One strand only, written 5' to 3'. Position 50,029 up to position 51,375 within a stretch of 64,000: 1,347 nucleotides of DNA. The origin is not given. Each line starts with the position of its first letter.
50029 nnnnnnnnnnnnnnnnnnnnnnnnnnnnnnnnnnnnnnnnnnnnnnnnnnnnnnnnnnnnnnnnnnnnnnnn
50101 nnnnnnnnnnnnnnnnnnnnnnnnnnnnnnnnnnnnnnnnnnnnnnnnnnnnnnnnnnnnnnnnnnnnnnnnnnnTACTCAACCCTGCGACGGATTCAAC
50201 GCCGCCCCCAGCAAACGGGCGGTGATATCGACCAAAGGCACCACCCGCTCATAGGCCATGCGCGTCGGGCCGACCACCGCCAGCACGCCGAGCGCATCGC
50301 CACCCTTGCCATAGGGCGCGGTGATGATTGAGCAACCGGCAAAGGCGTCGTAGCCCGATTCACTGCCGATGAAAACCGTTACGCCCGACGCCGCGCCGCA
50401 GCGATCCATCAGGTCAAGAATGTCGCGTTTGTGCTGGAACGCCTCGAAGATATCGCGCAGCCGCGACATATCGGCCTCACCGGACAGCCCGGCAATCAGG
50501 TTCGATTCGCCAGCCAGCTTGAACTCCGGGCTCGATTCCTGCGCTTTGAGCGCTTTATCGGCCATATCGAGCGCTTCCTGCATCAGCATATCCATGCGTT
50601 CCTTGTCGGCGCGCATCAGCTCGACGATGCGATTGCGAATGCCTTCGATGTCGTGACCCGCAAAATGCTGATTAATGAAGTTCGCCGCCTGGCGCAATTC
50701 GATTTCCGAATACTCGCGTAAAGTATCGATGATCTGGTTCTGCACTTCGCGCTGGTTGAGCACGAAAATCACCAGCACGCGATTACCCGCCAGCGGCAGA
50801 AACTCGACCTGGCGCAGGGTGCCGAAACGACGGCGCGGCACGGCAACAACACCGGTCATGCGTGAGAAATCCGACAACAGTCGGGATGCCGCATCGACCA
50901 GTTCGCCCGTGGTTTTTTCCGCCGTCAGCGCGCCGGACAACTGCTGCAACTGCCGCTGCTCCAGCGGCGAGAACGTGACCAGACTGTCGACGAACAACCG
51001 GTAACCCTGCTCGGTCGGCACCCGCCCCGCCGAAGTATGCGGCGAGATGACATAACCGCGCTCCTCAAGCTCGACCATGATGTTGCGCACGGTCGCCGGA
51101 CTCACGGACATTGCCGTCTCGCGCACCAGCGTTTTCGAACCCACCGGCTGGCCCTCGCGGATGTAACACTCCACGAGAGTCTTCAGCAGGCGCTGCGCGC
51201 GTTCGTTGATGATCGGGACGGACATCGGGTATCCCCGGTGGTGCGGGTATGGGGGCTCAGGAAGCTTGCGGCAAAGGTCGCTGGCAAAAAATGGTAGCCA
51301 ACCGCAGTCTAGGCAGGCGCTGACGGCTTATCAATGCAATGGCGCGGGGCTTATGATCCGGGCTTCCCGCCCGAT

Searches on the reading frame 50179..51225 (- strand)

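Call 52: search_protein_families(library=pfam, proteins=[window:50179-51225:-], max_evalue=0.00001)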
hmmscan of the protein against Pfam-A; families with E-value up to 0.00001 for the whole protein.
window:50179-51225:- (348 aa): 1 family
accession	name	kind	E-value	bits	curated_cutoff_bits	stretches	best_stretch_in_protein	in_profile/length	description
PF01628.27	HrcA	-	6.7e-58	196.6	22.2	1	108-329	2-215/215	HrcA protein C terminal domain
